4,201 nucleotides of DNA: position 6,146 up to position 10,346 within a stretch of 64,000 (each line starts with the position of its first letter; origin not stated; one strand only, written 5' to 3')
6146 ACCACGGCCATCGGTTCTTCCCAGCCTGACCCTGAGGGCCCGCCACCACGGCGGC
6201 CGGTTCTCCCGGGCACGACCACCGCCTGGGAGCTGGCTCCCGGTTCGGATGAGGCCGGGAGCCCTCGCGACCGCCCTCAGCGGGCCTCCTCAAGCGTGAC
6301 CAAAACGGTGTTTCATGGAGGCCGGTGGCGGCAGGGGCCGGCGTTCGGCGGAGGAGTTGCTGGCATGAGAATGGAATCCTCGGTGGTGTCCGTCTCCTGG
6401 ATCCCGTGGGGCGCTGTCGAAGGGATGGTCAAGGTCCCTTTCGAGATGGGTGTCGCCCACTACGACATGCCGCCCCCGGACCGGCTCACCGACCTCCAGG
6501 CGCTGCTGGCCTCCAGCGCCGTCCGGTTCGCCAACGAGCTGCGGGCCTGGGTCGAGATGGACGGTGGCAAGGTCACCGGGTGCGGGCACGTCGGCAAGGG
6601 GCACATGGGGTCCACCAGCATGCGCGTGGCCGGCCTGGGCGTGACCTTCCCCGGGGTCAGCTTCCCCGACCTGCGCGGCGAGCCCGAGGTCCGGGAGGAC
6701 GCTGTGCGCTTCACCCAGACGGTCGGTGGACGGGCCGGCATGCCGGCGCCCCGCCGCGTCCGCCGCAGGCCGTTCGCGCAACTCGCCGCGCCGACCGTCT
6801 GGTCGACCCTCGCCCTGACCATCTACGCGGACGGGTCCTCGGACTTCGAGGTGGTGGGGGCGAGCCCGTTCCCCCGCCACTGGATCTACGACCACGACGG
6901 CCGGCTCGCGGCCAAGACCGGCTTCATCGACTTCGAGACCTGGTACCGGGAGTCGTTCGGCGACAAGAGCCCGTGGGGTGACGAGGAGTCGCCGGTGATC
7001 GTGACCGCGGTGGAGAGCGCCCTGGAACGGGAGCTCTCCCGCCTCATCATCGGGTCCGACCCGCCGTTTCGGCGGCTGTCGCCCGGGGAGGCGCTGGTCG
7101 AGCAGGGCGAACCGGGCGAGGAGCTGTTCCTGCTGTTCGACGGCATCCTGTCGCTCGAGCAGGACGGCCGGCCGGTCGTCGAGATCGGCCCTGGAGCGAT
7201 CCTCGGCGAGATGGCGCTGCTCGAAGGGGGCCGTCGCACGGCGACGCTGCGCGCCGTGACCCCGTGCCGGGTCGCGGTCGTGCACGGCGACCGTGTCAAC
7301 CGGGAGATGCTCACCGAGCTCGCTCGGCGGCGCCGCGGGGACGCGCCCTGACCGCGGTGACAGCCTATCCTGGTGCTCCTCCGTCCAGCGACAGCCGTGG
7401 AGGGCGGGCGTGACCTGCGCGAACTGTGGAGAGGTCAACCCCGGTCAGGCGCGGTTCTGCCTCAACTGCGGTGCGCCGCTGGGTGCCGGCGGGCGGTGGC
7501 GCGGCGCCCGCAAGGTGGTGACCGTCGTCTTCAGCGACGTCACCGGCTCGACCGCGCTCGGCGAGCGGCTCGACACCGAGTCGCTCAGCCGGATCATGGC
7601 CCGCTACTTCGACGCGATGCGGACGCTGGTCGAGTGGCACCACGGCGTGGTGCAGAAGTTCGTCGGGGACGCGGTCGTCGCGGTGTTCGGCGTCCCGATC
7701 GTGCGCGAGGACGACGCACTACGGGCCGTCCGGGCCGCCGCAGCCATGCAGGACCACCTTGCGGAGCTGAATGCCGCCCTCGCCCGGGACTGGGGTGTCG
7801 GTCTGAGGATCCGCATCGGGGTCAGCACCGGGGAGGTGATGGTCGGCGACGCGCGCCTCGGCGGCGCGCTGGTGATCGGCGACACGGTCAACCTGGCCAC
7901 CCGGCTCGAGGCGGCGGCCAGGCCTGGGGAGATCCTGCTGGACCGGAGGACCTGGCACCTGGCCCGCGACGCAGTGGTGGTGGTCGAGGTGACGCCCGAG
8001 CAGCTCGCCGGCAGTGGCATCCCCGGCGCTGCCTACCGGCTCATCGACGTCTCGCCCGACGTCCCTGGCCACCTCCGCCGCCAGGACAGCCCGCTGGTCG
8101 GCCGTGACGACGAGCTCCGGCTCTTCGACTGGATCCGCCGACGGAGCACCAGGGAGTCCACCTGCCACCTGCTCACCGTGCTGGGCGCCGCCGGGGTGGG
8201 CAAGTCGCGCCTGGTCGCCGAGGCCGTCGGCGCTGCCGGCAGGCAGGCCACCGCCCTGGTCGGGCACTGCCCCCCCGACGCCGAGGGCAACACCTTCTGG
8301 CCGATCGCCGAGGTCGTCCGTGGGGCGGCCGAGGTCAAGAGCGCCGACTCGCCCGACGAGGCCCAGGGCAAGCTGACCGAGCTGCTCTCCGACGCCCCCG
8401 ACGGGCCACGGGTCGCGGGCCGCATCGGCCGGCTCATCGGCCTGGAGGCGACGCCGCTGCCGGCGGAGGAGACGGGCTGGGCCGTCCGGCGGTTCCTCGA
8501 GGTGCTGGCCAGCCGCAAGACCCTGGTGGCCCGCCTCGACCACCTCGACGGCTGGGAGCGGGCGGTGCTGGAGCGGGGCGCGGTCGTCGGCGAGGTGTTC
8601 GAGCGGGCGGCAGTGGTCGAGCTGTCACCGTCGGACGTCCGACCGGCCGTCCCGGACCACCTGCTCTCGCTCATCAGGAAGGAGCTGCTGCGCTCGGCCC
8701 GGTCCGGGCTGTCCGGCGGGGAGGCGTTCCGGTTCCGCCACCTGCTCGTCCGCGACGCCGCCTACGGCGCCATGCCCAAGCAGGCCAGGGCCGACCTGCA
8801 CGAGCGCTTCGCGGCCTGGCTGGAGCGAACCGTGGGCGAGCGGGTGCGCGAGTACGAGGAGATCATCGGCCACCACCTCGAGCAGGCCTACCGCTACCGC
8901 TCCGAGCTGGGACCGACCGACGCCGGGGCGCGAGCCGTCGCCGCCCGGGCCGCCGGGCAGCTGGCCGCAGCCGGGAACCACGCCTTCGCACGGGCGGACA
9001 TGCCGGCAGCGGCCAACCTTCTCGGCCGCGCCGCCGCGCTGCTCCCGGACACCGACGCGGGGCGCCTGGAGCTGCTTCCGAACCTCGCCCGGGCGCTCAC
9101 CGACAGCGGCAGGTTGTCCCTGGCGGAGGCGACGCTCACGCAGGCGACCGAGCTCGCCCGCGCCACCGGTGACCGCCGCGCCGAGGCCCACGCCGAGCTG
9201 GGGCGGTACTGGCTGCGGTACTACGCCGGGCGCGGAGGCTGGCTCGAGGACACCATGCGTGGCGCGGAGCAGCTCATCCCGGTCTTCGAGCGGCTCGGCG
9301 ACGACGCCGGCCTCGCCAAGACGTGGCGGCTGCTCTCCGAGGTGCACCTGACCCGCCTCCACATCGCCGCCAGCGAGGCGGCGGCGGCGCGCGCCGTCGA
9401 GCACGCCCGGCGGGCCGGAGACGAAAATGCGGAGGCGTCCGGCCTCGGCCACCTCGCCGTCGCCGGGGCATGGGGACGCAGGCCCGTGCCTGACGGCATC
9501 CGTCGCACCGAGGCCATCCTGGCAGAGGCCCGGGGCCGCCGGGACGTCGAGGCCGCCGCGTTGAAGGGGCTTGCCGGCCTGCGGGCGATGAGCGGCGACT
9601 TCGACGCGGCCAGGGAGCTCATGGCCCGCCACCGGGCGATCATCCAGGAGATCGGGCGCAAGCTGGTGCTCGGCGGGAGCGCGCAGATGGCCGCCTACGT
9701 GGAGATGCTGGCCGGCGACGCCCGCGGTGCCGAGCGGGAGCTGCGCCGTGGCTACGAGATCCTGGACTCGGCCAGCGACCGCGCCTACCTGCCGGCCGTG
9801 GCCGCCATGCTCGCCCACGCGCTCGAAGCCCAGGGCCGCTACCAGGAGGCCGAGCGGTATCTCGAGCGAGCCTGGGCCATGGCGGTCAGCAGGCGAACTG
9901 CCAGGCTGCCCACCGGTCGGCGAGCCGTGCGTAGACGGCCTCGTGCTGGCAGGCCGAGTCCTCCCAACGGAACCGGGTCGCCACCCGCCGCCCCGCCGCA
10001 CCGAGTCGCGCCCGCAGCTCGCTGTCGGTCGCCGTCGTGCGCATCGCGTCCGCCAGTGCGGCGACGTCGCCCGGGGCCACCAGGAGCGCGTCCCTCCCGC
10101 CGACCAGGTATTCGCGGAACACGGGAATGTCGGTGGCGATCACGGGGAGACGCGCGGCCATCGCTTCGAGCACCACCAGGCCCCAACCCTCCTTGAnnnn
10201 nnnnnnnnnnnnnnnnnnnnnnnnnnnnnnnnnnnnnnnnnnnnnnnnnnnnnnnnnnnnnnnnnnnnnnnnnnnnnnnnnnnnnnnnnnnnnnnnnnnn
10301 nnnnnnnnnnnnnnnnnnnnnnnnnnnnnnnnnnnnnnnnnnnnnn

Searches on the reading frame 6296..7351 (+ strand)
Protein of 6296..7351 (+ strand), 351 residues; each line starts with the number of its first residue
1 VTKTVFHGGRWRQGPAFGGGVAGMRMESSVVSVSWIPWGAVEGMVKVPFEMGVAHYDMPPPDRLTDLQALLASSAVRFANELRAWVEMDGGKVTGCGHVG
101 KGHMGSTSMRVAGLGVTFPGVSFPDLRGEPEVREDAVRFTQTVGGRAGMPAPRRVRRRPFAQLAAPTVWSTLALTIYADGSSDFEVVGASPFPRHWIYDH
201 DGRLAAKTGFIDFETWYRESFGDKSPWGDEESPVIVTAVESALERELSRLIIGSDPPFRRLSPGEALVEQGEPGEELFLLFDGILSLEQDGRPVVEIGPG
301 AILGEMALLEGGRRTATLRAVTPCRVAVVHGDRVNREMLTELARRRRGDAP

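Call 4: search_protein_families(library=pfam, proteins=[window:6296-7351:+], max_evalue=0.01)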
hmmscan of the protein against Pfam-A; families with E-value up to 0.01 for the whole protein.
window:6296-7351:+ (351 aa): 1 family
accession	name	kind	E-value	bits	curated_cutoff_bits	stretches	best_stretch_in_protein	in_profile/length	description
PF00027.35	cNMP_binding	-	4.7e-17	62.2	27.5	1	259-338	2-86/89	Cyclic nucleotide-binding domain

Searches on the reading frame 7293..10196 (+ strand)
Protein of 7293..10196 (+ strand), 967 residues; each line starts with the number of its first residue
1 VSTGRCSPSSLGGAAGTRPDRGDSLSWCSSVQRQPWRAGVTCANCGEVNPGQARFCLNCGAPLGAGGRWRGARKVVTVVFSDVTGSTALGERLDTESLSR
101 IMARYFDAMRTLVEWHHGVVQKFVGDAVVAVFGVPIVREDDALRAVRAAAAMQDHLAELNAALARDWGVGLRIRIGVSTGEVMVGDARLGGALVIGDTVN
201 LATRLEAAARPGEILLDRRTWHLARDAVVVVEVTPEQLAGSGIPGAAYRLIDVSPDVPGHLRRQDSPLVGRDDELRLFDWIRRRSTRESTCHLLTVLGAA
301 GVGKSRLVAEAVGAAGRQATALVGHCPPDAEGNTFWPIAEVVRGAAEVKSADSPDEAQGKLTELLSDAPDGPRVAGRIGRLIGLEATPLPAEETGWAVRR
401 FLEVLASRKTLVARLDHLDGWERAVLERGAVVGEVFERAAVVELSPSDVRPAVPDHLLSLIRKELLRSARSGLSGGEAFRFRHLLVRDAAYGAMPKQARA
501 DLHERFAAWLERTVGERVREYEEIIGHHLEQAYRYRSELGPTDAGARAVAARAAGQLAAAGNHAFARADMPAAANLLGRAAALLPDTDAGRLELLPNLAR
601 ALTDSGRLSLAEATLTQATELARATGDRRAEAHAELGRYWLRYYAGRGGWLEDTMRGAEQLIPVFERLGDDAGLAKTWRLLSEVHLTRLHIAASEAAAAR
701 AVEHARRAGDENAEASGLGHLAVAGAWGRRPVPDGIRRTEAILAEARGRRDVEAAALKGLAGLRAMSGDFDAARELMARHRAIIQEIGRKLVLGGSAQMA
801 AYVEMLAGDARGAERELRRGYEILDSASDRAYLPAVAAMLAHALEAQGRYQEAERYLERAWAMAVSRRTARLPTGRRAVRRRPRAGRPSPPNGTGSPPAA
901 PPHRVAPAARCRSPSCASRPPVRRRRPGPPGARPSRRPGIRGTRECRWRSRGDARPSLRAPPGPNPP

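Call 4: search_protein_families(library=pfam, proteins=[window:7293-10196:+], max_evalue=0.01)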
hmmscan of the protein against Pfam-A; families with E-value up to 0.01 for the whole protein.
window:7293-10196:+ (967 aa): 10 families
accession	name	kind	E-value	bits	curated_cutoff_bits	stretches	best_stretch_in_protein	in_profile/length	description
PF00211.25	Guanylate_cyc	-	2.4e-18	66.8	21.9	1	75-225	8-156/183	Adenylate and Guanylate cyclase catalytic domain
PF13191.12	AAA_16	-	4.4e-10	40.7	32.6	1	267-421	1-143/167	AAA ATPase domain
PF13181.12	TPR_8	-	2.1e-05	24.8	25.7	0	839-860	6-27/34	Tetratricopeptide repeat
PF24463.1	DUF7577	-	4.3e-05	23.5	28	1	39-63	2-26/27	Domain of unknown function (DUF7577)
PF13240.11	Zn_Ribbon_1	-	6.7e-05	23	25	1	42-63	2-23/23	zinc-ribbon domain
PF13424.12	TPR_12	-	0.00011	22.8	30.1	0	801-863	10-74/77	Tetratricopeptide repeat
PF13374.12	TPR_10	-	0.00073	19.9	27.5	1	838-864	6-32/42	Tetratricopeptide repeat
PF12773.13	DZR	-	0.0014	19.2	27.3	1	42-63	1-22/45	Double zinc ribbon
PF13176.12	TPR_7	-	0.0014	19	27.9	1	839-863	4-28/36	Tetratricopeptide repeat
PF13428.12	TPR_14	-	0.0087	17.1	23.5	1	835-864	2-31/44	Tetratricopeptide repeat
